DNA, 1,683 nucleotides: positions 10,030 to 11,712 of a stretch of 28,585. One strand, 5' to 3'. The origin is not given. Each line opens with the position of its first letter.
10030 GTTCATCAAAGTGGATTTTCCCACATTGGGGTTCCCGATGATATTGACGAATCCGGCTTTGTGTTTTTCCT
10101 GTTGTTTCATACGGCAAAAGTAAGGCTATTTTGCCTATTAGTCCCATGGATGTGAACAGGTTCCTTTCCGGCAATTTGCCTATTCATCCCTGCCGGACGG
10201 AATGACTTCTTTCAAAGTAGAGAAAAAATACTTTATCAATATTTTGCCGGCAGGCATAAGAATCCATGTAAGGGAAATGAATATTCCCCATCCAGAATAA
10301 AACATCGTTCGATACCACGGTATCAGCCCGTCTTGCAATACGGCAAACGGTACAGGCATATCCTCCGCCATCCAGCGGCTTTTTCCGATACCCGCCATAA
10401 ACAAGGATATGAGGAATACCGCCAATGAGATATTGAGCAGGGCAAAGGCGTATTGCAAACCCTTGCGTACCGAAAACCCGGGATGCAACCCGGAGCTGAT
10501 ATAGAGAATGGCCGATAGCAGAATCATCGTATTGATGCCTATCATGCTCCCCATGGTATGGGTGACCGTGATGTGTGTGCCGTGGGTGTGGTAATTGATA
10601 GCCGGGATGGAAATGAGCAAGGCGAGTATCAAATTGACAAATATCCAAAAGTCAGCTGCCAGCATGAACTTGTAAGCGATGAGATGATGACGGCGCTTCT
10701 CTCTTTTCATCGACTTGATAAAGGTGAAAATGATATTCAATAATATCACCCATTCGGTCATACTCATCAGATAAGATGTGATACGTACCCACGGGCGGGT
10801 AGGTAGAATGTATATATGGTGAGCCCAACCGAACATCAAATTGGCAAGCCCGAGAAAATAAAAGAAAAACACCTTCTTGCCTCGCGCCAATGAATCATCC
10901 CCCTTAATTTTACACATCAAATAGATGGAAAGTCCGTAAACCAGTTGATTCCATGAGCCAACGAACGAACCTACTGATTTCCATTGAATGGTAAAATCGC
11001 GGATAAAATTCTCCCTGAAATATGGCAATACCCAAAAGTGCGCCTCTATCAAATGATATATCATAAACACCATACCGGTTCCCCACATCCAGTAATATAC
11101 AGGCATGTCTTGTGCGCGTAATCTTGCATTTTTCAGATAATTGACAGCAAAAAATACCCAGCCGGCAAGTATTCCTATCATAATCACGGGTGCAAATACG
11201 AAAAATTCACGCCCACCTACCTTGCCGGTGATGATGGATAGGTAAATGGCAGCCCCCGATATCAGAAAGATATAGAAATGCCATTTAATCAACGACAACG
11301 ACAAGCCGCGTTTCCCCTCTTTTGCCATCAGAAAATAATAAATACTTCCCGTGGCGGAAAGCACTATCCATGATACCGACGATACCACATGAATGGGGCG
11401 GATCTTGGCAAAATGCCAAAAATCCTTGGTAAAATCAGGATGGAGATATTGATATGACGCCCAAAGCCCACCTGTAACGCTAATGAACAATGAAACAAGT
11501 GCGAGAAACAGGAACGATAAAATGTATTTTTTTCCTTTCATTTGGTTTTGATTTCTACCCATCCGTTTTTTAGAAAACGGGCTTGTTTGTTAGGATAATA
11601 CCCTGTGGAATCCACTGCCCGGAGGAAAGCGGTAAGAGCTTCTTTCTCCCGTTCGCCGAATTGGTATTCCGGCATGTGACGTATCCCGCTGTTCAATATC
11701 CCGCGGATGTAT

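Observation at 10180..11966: cNOR-like two-subunit heme enzyme with a rebuilt active site (candidate new or poorly characterised heme-copper oxidase family)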

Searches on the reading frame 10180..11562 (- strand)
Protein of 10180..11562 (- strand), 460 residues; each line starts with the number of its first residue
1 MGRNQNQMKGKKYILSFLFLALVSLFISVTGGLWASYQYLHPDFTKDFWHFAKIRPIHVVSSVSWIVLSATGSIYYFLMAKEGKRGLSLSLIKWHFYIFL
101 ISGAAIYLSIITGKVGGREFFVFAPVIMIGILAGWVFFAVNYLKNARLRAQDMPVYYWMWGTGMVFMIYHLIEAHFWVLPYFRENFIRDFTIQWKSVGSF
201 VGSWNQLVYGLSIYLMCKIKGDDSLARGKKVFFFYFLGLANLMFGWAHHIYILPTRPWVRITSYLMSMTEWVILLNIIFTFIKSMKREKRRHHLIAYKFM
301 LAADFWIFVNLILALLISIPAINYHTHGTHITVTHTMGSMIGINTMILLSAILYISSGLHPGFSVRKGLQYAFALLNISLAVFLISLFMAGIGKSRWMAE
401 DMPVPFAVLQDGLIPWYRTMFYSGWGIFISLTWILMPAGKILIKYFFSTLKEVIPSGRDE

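Call 3: search_protein_families(library=pfam, proteins=[window:10180-11562:-], max_evalue=1)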
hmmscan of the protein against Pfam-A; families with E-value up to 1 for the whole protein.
window:10180-11562:- (460 aa): 3 families
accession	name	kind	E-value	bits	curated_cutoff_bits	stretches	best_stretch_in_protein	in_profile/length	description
PF00115.25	COX1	-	3.6e-26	92.4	34.8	1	14-424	3-434/436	Cytochrome C and Quinol oxidase polypeptide I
PF16080.10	Phage_holin_2_3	-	0.06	13.8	28.8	0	265-280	20-35/56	Bacteriophage holin family HP1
PF17431.7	YpmT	-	0.18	12.3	25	1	378-402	8-32/60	Uncharacterized YmpT-like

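Call 4: search_protein_families(library=ncbifam, proteins=[window:10180-11562:-], max_evalue=1)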
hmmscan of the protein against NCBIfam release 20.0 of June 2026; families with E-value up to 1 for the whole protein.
window:10180-11562:- (460 aa): 0 families

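Call 5: search_solved_structures(query=window:10180-11562:-, max_evalue=1, show_alignments=3)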
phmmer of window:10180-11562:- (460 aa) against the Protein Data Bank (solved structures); distinct sequences matched with E-value up to 1: 2.
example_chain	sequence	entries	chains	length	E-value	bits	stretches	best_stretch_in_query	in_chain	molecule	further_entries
4xyd_A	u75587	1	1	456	8.6e-08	35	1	15-429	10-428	Nitric-oxide reductase subunit B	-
3o0r_B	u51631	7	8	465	7.9e-05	25.2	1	18-420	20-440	Nitric oxide reductase subunit B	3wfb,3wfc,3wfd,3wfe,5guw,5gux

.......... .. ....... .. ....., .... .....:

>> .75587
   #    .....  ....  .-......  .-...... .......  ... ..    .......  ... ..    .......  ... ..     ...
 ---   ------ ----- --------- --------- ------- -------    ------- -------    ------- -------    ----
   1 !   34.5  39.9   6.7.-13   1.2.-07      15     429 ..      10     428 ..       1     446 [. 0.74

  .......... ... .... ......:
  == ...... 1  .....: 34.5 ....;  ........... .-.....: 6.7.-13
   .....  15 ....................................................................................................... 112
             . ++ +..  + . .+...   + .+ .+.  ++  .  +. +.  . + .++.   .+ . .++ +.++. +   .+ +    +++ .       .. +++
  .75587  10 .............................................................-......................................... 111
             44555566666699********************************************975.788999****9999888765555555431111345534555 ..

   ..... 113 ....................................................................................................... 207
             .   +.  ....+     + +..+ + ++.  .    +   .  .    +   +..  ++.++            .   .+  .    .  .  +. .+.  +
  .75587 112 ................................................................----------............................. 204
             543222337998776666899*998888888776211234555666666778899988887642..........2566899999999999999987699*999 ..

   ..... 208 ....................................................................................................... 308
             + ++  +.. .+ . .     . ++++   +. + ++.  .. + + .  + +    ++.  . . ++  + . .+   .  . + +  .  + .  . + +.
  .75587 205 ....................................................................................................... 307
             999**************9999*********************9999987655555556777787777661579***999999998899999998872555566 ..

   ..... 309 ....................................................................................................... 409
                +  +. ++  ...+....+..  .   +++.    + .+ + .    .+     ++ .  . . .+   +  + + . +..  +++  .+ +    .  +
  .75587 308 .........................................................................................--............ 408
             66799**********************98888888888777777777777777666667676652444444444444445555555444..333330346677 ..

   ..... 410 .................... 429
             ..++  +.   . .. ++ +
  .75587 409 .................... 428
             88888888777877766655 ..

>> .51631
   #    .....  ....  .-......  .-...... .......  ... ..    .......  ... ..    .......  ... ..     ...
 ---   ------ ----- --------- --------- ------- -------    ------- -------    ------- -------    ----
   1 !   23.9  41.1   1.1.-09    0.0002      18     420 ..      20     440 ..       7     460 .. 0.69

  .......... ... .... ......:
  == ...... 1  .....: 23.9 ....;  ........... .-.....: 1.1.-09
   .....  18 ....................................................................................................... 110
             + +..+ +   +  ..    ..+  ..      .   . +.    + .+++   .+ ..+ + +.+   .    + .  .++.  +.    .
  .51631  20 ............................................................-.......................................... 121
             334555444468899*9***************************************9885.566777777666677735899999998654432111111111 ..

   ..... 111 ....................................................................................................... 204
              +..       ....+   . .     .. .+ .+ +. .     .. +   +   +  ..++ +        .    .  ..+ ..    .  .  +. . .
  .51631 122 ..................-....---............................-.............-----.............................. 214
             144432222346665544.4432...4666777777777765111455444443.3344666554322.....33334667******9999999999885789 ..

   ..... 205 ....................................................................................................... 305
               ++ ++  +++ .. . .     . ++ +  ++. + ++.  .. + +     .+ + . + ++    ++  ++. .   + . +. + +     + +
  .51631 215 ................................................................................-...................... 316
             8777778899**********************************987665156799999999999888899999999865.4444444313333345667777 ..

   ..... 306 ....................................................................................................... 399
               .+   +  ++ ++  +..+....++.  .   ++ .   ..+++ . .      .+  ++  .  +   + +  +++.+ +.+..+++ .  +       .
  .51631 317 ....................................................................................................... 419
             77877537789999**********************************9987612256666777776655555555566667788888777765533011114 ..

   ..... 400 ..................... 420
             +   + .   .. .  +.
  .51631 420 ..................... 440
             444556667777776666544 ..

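Call 6: find_homologous_proteins(query=window:10180-11562:-, max_evalue=0.001)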
Query window:10180-11562:- (460 aa): 2216 proteins with E <= 0.001 among 8000 candidates; the best 120 are listed.
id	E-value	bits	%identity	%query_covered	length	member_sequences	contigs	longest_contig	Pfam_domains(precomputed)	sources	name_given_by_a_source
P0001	0.0e+0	1035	100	100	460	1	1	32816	PF00115.26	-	-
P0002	8.0e-176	604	63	95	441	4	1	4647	PF00115.26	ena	-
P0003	1.4e-170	587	63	94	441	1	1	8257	PF00115.26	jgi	-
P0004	1.0e-169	584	61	95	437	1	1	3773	PF00115.26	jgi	-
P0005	5.8e-169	581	63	90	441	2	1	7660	PF00115.26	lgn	-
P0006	5.9e-169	581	60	95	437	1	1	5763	PF00115.26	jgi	jgi:nitric oxide reductase subunit B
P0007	1.3e-167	577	62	94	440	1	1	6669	PF00115.26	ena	-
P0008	3.2e-167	576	60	93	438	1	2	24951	PF00115.26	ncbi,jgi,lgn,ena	-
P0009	3.3e-165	569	61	96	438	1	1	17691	PF00115.26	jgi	jgi:nitric oxide reductase subunit B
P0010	8.0e-164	564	58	95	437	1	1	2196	PF00115.26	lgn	-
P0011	2.3e-163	563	59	95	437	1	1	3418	PF00115.26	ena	-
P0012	5.7e-163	562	61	93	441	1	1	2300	PF00115.26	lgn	-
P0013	1.5e-162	560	58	95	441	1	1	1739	PF00115.26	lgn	-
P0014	4.0e-162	559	58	95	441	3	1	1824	PF00115.26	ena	-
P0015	4.6e-162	559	59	94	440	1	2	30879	PF00115.26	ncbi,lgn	-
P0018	2.4e-161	556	60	95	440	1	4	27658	PF00115.26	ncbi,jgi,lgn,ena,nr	ncbi:MAG TPA: hypothetical protein EYG92_11715 [Lutibacter sp.]|nr:hypothetical protein [Lutibacter 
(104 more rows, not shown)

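Call 18: search_protein_representatives(protein=window:10180-11562:-)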
Query: 460 residues. Proteins with E-value up to 0.001 (for the whole library): 365; up to 1e-10: 227; up to 1e-30: 108. The best 150 are listed.
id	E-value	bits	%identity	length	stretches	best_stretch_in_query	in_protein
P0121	1.2e-110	387.4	46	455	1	15-430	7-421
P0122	1.2e-107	377.5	42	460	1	10-438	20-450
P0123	8.3e-102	358.2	42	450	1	11-434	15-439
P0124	2.4e-101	356.7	42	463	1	12-439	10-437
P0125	2.4e-96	340.2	48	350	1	8-354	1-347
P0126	2.3e-91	323.8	51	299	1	17-310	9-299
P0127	4.7e-90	319.5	40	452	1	8-433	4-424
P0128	1.1e-89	318.3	38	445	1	15-435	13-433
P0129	3.3e-89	316.7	38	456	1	16-437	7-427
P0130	3.4e-89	316.7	40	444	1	16-439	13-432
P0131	1.2e-88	314.9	40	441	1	17-433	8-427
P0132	1.6e-86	307.8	38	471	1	11-448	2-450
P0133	1.4e-84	301.4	40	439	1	17-436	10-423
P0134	3.5e-83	296.8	39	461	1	14-436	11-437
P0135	4.3e-82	293.2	38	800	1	15-433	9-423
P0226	2.5e-31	125.8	28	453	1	7-392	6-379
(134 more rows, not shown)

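Call 30: find_related_loci(query=A1, collection=genome_contigs, flank=8000)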
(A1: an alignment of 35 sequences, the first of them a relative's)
Query A1 (460 aa) in genome_contigs; peptide patterns used: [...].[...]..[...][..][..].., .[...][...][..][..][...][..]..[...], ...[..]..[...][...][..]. (x = any residue, [..] = any of these).
600 stretches matched a pattern (row limit reached: there are more); 576 encode a relative of the query (tblastn E <= 1e-3); the best 80 are kept; 80 distinct loci.
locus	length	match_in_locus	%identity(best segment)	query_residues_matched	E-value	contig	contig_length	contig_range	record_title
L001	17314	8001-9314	54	7-444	1e-152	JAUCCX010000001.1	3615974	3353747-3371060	MAG: Aequorivita sp. isolate R32x_68d_np_Bin2.4 contig_2, whole genome shotgun sequence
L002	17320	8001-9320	53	5-444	4e-149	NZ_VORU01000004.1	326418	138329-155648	Aequorivita lipolytica strain Y10-2 NODE_4_length_326418_cov_272.039, whole genome shotgun sequence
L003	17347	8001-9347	51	3-444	4e-148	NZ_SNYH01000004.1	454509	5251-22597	Tenacibaculum caenipelagi strain CECT 8283 Ga0244623_104, whole genome shotgun sequence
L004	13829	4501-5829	52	2-444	5e-147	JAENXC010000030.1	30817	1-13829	MAG: Flavobacteriaceae bacterium isolate 5_8_m_bin20 k141_644622_length_30817_cov_101.8363, whole genome shotgun sequenc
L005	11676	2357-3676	52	5-444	1e-146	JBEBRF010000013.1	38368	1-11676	MAG: Aequorivita soesokkakensis isolate T2.bin.109 NODE_3099_length_38368_cov_10.398559, whole genome shotgun sequence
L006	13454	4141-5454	52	7-444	4e-146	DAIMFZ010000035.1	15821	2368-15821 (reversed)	MAG TPA_asm: Aequorivita sp. isolate CTOTU27535 NODE_481_length_15821_cov_5.062793, whole genome shotgun sequence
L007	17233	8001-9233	55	7-417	2e-145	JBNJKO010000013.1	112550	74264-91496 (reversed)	MAG: Bacteroidota bacterium isolate BLK160 13, whole genome shotgun sequence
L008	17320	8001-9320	52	5-444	1e-144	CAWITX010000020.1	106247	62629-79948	MAG: uncultured Flavobacteriaceae bacterium isolate MFD01721.bin.1.346 genome assembly, contig: contig_9817, whole genom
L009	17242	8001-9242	54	32-444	2e-144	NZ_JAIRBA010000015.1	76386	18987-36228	Aequorivita vitellina strain F47161 scaffold_15_length=76387, whole genome shotgun sequence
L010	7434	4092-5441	51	3-451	7e-144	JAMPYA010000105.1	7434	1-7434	MAG: Flavobacteriaceae bacterium isolate R2F_R2FSRR_metabat.57 R2F_C5952, whole genome shotgun sequence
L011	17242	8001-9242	53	32-444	4e-143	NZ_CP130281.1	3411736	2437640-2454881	Aequorivita nionensis strain VBW088 chromosome, complete genome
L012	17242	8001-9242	53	32-444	8e-143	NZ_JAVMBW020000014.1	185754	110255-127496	Aequorivita marina strain S2608 scaffold14_size185754, whole genome shotgun sequence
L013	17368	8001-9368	49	1-451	1e-142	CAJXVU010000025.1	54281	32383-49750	MAG TPA_asm: uncultured Bacteroidetes bacterium isolate SRR3580189_bin.47_MetaBAT_v2.12.1_MAG genome assembly, contig: N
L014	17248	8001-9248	54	2-417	1e-142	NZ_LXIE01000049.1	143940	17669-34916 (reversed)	Aequorivita soesokkakensis strain RSSK-12 contig_7, whole genome shotgun sequence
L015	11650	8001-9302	51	11-443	2e-142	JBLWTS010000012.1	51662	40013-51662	MAG: Aequorivita sp. isolate EA07-05 A07maxbin.015RE.5K@12, whole genome shotgun sequence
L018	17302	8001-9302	50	15-443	1e-139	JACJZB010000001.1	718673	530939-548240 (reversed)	MAG: Flavobacteriales bacterium isolate HK-STAS-BACT-53 HK-STAS-BACT-53_1, whole genome shotgun sequence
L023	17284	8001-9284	51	32-458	1e-137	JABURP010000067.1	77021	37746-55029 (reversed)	MAG: Crocinitomicaceae bacterium isolate Bin_13 NODE_123_length_77021_cov_12.3468, whole genome shotgun sequence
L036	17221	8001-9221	48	7-412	1e-125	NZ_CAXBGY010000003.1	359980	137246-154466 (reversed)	MAG: uncultured Flavobacterium sp. isolate ERR2762141_binner12_Refined_70 ERZ3421844.44, whole genome shotgun sequence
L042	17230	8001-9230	47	4-412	5e-122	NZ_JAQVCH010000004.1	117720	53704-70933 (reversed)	MAG: Flavobacterium sp. isolate STD2_84 NODE_468_length_117720_cov_4.506646_Sandtown_D2, whole genome shotgun sequence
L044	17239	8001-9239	47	1-412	6e-122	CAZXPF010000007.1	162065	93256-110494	MAG TPA_asm: uncultured Flavobacterium sp. isolate binchicken_co214_359 genome assembly, contig: NODE_38_length_162065_c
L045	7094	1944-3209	47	6-432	2e-121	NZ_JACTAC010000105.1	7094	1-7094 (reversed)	Flavobacterium macrobrachii strain an-8 105_length_7094_depth_1.29x, whole genome shotgun sequence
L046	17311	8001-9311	45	1-436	3e-121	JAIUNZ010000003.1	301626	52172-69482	MAG: Bacteroidetes bacterium isolate FLAVO1 3300009517-bin.6~Ga0102832_1000067, whole genome shotgun sequence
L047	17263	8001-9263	48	6-431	6e-121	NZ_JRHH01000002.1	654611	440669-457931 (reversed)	Flavobacterium aquatile LMG 4008 = ATCC 11947 strain LMG 4008 contig2, whole genome shotgun sequence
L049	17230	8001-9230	46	8-421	8e-120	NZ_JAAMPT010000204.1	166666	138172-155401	Flavobacterium solisilvae strain SE-s27 1025, whole genome shotgun sequence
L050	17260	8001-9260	48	7-431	8e-120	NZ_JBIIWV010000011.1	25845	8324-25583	MAG: Flavobacterium sp. isolate ME2005-05-25_3300042391_group2_bin113 Rohwer_bin844_scaffold_473_c1, whole genome shotgu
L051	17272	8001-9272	47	3-431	9e-119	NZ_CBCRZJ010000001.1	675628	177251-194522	Flavobacterium longum strain CIP111716T isolate CIP111716T NODE_0001, whole genome shotgun sequence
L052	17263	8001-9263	47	6-431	2e-118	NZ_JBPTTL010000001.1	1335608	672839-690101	Flavobacterium sp. RSB2_4_14 1, whole genome shotgun sequence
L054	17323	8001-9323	45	1-444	9e-118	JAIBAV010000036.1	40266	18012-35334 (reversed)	MAG: Chitinophagaceae bacterium isolate SSF16 UP4B170914_NODE_236_length_40266_cov_7.149829, whole genome shotgun sequen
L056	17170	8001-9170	49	37-431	4e-117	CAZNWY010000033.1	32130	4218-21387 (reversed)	MAG TPA_asm: uncultured Flavobacterium sp. isolate SRP262948_co1_69 genome assembly, contig: NODE_1240_length_32130_cov_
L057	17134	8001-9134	49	37-413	3e-117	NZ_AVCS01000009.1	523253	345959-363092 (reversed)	Flavobacterium enshiense DK69 FEDK69T_9, whole genome shotgun sequence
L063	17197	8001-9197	47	37-440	8e-114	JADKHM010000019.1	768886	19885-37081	MAG: Flavobacterium sp. isolate Skiv_18-Q3-R9-52_BAT3C.440 tig01148503-10-7671820, whole genome shotgun sequence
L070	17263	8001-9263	46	6-431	5e-112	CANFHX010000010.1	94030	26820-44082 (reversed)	MAG: Flavobacteriaceae bacterium isolate Jr-11may16-200 genome assembly, contig: Jr-11may16-C276, whole genome shotgun s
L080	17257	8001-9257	47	8-431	5e-110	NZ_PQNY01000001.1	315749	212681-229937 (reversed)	Flavobacterium croceum DSM 17960 Ga0002101_101, whole genome shotgun sequence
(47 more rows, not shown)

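Call 36: search_protein_families(library=pfam, proteins=[L070:12270-12998:-, L006:10580-11014:+, L023:12141-12821:-, L011:3433-5244:+, L046:5135-6364:+, L036:4484-6232:+, L036:3663-4484:+, L057:2916-3497:+, L052:6786-7067:+, L046:6432-6989:+], max_evalue=0.001)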
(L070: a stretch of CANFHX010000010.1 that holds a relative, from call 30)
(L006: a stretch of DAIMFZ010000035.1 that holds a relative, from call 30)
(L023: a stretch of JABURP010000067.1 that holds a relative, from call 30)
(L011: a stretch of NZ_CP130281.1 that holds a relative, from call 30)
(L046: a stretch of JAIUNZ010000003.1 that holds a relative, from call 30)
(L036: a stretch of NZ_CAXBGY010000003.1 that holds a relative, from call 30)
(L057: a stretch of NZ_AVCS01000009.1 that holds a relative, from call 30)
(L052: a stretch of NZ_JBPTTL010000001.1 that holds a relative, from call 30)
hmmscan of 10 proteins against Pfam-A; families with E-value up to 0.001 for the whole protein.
L070:12270-12998:- (242 aa): 2 families
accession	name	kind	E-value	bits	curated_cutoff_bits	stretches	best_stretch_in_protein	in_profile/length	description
PF04405.19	ScdA_N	-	2.5e-21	75.5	32.5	1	7-58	3-54/56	Domain of Unknown function (DUF542)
PF01814.28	Hemerythrin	-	1.2e-15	58.5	25.3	1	80-232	3-127/127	Hemerythrin HHE cation binding domain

L006:10580-11014:+ (144 aa): 1 family
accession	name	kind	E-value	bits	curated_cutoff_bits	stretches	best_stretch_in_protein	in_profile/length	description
PF02082.26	Rrf2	-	2.4e-20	73.4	30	1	3-133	2-131/132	Iron-dependent Transcriptional regulator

L023:12141-12821:- (226 aa): 2 families
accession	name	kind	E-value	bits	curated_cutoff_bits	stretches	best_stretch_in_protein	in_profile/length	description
PF00027.35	cNMP_binding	-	5.6e-17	61.9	27.5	1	31-116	3-88/89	Cyclic nucleotide-binding domain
PF13545.12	HTH_Crp_2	-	1.3e-13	51.1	27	1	147-220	2-70/70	Crp-like helix-turn-helix domain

L011:3433-5244:+ (603 aa): 0 families

L046:5135-6364:+ (409 aa): 0 families

L036:4484-6232:+ (582 aa): 3 families
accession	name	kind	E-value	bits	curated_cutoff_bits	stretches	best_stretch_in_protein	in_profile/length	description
PF05762.20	VWA_CoxE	-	1.2e-08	35.1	26.4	1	339-512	2-164/222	VWA domain containing CoxE-like protein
PF00092.34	VWA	-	1.1e-06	29.4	23.8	1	449-550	49-146/174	von Willebrand factor type A domain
PF13519.12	VWA_2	-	2.9e-06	28.3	27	1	396-507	1-106/107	von Willebrand factor type A domain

L036:3663-4484:+ (273 aa): 11 families
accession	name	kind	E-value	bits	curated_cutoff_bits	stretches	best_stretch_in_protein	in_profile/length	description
PF07728.20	AAA_5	-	3.6e-34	118.2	22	1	42-175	2-139/139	AAA domain (dynein-related subfamily)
PF08406.16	CbbQ_C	-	4.5e-29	100.9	20.6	1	188-270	1-83/85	CbbQ/NirQ/NorQ C-terminal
PF07726.17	AAA_3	-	1e-06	29.1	27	1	43-176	3-130/131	ATPase family associated with various cellular activities (AAA)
PF00004.35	AAA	-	2.7e-06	28.3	21.2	1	43-118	2-70/131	ATPase family associated with various cellular activities (AAA)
PF00158.32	Sigma54_activat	-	3.6e-06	27.2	20.2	1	26-157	9-142/168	Sigma-54 interaction domain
PF12774.13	AAA_6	-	1.5e-05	24.6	25.2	1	44-208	37-194/327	Hydrolytic ATP binding site of dynein motor region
PF07724.20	AAA_2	-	2.9e-05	24.6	27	1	39-131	3-101/166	AAA domain (Cdc48 subfamily)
PF12775.13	AAA_7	-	5.1e-05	23.3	25.8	1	32-80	26-77/181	P-loop containing dynein motor region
PF13401.12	AAA_22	-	0.00017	22.4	27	1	43-84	9-53/130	AAA domain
PF13173.12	AAA_14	-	0.0002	21.8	27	1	41-135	4-91/129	AAA domain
PF01078.27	Mg_chelatase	-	0.0003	20.7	20.3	0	73-159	82-159/207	Magnesium chelatase, subunit ChlI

L057:2916-3497:+ (193 aa): 1 family
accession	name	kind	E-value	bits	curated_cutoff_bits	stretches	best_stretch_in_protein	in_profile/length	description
PF00510.24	COX3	-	3.9e-15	56.9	23.8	1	58-191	124-255/258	Cytochrome c oxidase subunit III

L052:6786-7067:+ (93 aa): 1 family
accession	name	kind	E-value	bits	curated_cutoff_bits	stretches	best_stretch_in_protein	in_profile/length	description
PF03626.19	COX4_pro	-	3.6e-09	37.3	28.9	1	22-91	3-72/72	Prokaryotic Cytochrome C oxidase subunit IV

L046:6432-6989:+ (185 aa): 1 family
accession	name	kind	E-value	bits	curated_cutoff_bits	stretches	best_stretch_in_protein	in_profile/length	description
PF02469.27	Fasciclin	-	5e-31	107.9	22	1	63-184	2-123/123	Fasciclin domain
